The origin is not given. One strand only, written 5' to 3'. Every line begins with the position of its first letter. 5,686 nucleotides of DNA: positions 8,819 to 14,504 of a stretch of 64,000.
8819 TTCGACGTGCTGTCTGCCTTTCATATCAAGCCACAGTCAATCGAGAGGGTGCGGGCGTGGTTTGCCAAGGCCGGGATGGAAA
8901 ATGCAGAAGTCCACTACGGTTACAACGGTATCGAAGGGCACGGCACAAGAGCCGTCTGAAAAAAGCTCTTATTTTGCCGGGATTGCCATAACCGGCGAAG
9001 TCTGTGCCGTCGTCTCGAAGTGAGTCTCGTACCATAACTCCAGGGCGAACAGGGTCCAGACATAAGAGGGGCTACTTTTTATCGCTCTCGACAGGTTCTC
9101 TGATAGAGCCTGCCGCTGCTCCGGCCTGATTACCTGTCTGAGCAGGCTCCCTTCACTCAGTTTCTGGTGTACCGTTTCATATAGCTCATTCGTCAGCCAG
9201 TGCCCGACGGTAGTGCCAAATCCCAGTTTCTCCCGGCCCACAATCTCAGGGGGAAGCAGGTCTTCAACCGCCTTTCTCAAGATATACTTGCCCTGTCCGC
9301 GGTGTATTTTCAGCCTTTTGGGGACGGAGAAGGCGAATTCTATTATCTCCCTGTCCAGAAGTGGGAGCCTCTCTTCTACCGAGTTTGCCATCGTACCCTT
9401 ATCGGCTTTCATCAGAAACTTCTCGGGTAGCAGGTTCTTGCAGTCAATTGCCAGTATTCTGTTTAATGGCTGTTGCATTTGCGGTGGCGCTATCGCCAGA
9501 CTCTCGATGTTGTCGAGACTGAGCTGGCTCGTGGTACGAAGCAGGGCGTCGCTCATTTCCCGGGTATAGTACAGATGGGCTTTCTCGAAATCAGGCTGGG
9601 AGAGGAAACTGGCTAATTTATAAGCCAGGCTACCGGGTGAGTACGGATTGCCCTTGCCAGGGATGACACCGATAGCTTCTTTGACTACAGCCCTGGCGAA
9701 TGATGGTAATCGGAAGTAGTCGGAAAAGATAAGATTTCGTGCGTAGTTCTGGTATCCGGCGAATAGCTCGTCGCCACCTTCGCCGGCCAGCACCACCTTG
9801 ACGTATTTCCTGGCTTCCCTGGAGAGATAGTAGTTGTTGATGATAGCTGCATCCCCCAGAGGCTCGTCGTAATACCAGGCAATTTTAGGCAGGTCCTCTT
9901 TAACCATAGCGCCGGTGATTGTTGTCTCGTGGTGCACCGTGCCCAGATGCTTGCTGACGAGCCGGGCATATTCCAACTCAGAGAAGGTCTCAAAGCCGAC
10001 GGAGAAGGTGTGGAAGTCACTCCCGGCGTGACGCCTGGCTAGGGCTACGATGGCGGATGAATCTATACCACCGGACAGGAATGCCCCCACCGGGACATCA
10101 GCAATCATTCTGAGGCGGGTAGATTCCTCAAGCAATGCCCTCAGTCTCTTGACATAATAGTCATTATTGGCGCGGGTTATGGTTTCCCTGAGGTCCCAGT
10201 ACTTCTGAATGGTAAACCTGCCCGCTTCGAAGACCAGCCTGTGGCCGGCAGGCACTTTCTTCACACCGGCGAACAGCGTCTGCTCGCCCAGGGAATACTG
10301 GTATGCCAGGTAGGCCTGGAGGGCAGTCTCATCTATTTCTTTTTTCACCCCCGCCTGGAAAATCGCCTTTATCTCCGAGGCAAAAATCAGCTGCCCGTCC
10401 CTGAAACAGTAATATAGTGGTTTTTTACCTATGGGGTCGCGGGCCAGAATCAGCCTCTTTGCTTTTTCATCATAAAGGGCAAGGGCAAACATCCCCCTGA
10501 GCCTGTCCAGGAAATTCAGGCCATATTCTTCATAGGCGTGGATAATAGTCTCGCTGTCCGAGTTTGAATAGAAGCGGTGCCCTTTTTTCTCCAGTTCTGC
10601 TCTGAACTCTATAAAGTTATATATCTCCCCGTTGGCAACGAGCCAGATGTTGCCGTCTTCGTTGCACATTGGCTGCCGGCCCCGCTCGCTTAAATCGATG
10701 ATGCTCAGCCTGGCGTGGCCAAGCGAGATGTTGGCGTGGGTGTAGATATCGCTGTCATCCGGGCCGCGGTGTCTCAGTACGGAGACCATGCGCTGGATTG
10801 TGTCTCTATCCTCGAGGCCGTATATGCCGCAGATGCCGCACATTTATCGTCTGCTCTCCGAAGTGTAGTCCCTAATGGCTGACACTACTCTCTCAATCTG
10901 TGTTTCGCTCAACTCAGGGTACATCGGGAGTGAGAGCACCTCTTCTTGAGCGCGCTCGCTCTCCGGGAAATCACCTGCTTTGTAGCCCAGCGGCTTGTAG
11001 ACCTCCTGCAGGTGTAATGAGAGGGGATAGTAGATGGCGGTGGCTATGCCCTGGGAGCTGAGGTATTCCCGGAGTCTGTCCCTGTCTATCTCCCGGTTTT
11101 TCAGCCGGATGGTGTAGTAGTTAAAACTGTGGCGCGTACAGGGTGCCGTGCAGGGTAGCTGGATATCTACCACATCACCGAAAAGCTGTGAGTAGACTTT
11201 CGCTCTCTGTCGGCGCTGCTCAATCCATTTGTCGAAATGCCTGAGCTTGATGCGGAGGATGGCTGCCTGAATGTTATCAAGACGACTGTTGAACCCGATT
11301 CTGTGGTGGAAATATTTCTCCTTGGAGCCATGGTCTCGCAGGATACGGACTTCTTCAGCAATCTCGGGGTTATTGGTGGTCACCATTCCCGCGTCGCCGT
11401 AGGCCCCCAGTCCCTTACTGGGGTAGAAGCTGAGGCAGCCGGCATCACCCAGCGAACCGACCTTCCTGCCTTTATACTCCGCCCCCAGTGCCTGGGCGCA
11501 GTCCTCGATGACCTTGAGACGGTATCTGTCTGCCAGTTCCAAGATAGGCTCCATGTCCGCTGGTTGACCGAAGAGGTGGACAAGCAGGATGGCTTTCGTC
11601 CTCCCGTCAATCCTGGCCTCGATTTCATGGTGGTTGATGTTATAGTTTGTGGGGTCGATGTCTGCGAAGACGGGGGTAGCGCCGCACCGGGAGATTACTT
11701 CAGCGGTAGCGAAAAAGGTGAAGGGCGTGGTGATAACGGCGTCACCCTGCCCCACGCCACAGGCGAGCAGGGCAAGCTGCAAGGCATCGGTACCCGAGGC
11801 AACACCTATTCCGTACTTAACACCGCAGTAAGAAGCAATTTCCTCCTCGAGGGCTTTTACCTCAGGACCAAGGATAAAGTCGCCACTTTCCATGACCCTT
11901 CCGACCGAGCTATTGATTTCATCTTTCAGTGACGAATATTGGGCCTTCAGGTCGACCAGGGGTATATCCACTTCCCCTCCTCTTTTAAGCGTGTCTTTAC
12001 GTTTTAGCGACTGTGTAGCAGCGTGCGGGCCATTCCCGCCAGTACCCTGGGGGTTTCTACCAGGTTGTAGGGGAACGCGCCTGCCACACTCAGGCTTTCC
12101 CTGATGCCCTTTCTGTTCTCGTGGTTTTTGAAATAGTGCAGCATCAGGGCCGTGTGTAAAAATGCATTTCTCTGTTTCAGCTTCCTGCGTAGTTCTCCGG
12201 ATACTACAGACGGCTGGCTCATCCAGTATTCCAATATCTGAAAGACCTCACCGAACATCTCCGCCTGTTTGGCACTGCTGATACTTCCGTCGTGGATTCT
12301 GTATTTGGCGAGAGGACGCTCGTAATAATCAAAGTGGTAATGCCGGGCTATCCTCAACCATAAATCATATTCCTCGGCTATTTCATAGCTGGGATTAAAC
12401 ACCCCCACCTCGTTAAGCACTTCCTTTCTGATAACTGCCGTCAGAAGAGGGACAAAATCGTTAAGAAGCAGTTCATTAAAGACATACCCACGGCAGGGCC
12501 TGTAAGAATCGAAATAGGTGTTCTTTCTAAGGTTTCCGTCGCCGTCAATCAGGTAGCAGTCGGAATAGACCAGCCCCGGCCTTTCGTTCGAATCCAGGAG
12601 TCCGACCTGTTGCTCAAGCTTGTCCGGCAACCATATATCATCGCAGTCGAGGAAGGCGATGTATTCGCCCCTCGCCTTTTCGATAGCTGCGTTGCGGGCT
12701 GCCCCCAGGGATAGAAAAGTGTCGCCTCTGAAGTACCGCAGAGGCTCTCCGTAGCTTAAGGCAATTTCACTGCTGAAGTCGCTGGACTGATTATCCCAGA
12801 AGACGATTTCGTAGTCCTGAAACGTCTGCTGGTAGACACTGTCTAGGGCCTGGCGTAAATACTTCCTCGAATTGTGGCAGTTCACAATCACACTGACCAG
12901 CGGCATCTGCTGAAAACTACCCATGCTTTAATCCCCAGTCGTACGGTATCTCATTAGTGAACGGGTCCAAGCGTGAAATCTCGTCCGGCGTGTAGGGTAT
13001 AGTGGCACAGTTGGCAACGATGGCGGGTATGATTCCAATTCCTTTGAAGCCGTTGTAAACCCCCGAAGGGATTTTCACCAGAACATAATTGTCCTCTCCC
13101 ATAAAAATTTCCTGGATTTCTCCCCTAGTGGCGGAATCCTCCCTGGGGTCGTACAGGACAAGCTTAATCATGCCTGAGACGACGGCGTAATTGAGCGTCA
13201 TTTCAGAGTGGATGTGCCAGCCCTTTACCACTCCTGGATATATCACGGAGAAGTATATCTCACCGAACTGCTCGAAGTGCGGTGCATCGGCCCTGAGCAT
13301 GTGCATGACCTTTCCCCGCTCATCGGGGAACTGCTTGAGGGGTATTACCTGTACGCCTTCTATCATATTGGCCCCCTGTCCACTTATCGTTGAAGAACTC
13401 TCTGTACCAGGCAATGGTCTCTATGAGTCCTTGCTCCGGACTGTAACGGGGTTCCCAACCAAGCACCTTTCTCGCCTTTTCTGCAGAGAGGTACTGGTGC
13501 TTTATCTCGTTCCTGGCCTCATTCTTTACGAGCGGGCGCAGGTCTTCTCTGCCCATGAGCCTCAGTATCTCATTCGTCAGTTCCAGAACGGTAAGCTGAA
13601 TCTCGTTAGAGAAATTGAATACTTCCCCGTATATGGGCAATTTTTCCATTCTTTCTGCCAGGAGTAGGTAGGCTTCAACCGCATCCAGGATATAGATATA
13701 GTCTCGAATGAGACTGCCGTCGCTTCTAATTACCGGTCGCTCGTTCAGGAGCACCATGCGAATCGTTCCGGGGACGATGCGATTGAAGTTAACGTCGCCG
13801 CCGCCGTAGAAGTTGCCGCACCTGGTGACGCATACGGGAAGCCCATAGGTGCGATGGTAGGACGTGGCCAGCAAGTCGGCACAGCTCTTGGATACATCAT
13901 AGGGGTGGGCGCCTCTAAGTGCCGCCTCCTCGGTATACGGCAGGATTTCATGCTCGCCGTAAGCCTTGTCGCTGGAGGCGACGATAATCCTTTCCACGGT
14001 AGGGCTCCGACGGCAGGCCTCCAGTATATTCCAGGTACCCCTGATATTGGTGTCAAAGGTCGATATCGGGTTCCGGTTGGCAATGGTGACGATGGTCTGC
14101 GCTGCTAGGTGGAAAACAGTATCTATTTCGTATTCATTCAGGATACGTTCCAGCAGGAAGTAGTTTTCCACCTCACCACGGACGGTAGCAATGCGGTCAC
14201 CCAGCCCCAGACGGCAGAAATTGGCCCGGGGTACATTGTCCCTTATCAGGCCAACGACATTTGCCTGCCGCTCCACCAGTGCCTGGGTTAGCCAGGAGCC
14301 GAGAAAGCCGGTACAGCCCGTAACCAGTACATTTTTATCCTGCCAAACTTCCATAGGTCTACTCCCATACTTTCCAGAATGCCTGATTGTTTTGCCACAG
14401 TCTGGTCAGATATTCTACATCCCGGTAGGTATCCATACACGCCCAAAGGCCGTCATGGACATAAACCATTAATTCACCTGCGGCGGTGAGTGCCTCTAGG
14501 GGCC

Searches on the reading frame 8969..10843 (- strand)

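Call 6: search_protein_families(library=pfam, proteins=[window:8969-10843:-], max_evalue=0.01)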
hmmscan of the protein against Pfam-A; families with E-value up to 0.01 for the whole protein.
window:8969-10843:- (624 aa): 4 families
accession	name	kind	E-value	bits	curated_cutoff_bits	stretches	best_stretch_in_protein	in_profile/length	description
PF00733.27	Asn_synthase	-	7.2e-95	319.1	21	1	234-606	2-354/354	Asparagine synthase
PF13537.11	GATase_7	-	7.8e-47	158.8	25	1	43-162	1-122/123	Glutamine amidotransferase domain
PF13522.11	GATase_6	-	7.9e-43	146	27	1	28-157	1-130/130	Glutamine amidotransferase domain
PF12481.13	DUF3700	-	0.00015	21.7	27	1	112-164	126-179/228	Aluminium induced protein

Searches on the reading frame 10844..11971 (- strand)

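Call 6: search_protein_families(library=pfam, proteins=[window:10844-11971:-], max_evalue=0.01)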
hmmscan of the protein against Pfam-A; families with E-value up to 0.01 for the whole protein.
window:10844-11971:- (375 aa): 3 families
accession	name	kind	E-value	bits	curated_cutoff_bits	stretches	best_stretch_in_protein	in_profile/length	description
PF01041.23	DegT_DnrJ_EryC1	-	1.5e-129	432.7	19.8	1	15-367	3-360/360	DegT/DnrJ/EryC1/StrS aminotransferase family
PF01053.26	Cys_Met_Meta_PP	-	7.9e-05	21.8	27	1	36-159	52-175/381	Cys/Met metabolism PLP-dependent enzyme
PF01212.27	Beta_elim_lyase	-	0.0011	18.8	27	1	36-164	32-175/288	Beta-eliminating lyase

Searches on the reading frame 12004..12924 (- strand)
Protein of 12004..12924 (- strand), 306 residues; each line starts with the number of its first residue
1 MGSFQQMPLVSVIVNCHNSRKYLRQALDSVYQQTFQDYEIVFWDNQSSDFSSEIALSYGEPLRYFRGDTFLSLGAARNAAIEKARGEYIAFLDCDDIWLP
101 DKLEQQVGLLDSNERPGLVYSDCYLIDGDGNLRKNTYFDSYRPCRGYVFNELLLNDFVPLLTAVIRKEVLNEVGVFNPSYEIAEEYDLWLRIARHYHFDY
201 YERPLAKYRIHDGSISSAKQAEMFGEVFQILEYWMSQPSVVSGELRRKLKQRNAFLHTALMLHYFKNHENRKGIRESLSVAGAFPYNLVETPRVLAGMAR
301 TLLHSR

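Call 5: search_protein_families(library=pfam, proteins=[window:12004-12924:-], max_evalue=0.01)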
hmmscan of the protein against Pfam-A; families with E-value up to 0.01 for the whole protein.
window:12004-12924:- (306 aa): 4 families
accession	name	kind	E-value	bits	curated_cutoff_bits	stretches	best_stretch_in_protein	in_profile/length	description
PF00535.33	Glycos_transf_2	-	3.2e-30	105.7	23.3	1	11-173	1-167/168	Glycosyl transferase family 2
PF10111.15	Glyco_tranf_2_2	-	8.5e-18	65.2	27.3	1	14-216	6-223/276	Glycosyltransferase like family 2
PF13641.12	Glyco_tranf_2_3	-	1.3e-08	35.6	27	1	10-195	3-197/230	Glycosyltransferase like family 2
PF13632.12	Glyco_trans_2_3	-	0.00014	22.2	27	1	88-206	1-121/198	Glycosyl transferase family group 2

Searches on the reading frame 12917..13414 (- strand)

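Call 6: search_protein_families(library=pfam, proteins=[window:12917-13414:-], max_evalue=0.01)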
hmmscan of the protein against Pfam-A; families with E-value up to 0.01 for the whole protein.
window:12917-13414:- (165 aa): 2 families
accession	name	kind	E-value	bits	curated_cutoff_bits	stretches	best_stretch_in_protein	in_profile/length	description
PF00908.23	dTDP_sugar_isom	-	1.3e-10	41.6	27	1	18-160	4-152/168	dTDP-4-dehydrorhamnose 3,5-epimerase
PF14667.12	Polysacc_synt_C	-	1.3e-05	25.7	28.7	1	31-117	3-79/111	Polysaccharide biosynthesis C-terminal domain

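Call 80: search_protein_families(library=ncbifam, proteins=[window:12917-13414:-], max_evalue=0.001)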
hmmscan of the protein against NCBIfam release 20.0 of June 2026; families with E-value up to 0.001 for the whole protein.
window:12917-13414:- (165 aa): 1 family
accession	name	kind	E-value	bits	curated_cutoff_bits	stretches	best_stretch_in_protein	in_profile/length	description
TIGR01221.1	rmlC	equivalog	9.7e-07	28.8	155.75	1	17-163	6-157/176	dTDP-4-dehydrorhamnose 3,5-epimerase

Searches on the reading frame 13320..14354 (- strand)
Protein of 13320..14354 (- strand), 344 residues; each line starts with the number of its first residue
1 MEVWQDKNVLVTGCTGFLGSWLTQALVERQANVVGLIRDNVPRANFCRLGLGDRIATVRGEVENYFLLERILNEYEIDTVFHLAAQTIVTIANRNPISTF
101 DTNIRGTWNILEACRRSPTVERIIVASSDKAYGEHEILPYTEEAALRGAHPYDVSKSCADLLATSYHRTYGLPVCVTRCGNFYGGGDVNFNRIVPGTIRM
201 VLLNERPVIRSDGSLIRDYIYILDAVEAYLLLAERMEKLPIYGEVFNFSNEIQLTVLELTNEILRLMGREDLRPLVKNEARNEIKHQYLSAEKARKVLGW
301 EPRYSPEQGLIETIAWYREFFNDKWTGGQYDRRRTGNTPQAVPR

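Call 5: search_protein_families(library=pfam, proteins=[window:13320-14354:-], max_evalue=0.01)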
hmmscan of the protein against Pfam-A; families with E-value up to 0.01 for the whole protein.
window:13320-14354:- (344 aa): 9 families
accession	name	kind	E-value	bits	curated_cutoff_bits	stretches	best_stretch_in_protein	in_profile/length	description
PF16363.11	GDP_Man_Dehyd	-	4.6e-54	184.5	27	1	10-311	1-330/332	GDP-mannose 4,6 dehydratase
PF01370.27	Epimerase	-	2.3e-48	165.1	20.9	1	9-240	1-232/240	NAD dependent epimerase/dehydratase family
PF02719.21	Polysacc_synt_2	-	1.5e-19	70.7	20.2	1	9-271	1-251/293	Polysaccharide biosynthesis protein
PF01073.25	3Beta_HSD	-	7e-13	48.7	22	1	10-252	1-252/280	3-beta hydroxysteroid dehydrogenase/isomerase family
PF07993.18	NAD_binding_4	-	1.1e-12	48.2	20.1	1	11-184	1-209/258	Male sterility protein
PF04321.23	RmlD_sub_bind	-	4.9e-12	46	27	1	8-283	2-249/287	RmlD substrate binding domain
PF13460.12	NAD_binding_10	-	0.00031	21.1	27.2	1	13-135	1-107/184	NAD(P)H-binding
PF08659.16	KR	-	0.00053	20.4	22.6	1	9-132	3-141/180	KR domain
PF05368.20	NmrA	-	0.0049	16.9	27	1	6-41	2-37/298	NmrA-like family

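Call 80: search_protein_families(library=ncbifam, proteins=[window:13320-14354:-], max_evalue=0.001)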
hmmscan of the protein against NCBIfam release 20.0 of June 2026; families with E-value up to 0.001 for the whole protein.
window:13320-14354:- (344 aa): 31 families (the best 25 are shown)
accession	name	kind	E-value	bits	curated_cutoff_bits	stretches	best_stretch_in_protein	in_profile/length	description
TIGR02622.1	CDP_4_6_dhtase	equivalog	1.4e-65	221.8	278.45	1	3-323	1-336/352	CDP-glucose 4,6-dehydratase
TIGR01181.1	dTDP_gluc_dehyt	equivalog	6.9e-55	186.4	365.1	1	9-325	2-317/321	dTDP-glucose 4,6-dehydratase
TIGR04180.1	EDH_00030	hypoth_equivalog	4.5e-44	150.7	475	1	9-305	1-297/297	NAD-dependent 4,6-dehydratase LegB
TIGR01179.1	galE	equivalog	3.9e-35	121.2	262.3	2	8-184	1-178/332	UDP-glucose 4-epimerase GalE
NF007582.0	PRK10217.1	equivalog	3.6e-30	105.3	698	1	7-326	2-338/355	dTDP-glucose 4,6-dehydratase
NF007490.0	PRK10084.1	subfamily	3.7e-28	98.5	649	1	9-326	3-341/361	dTDP-glucose 4,6-dehydratase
NF011728.1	PRK15181.1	equivalog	3.7e-26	92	760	1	5-319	14-339/348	Vi polysaccharide biosynthesis UDP-N-acetylglucosaminuronic acid C-4 epimerase TviC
NF007956.0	PRK10675.1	subfamily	3e-22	79.2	394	1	8-158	2-155/338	UDP-glucose 4-epimerase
TIGR03466.1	HpnA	hypoth_equivalog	1.2e-19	70.4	367.65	1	8-187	2-175/327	hopanoid-associated sugar epimerase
NF043036.1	ErythonDh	equivalog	2e-17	63.4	325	1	8-168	2-165/321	D-erythronate dehydrogenase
TIGR02197.1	heptose_epim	equivalog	2.4e-16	59.8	274.6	1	9-242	1-239/316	ADP-glyceromanno-heptose 6-epimerase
NF042423.1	oxyalk_red_Shew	equivalog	7.2e-16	58.2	580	1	7-268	9-258/331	2-alkyl-3-oxoalkanoate reductase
TIGR01472.1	gmd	equivalog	8.2e-16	58.1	415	1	8-175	2-178/342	GDP-mannose 4,6-dehydratase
TIGR01746.1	Thioester-redct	subfamily_domain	1.2e-14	54.3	213.35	1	8-270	1-283/371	thioester reductase domain-containing protein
TIGR03589.1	PseB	equivalog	1.6e-13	50.3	407.75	1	5-132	3-129/324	UDP-N-acetylglucosamine 4,6-dehydratase (inverting)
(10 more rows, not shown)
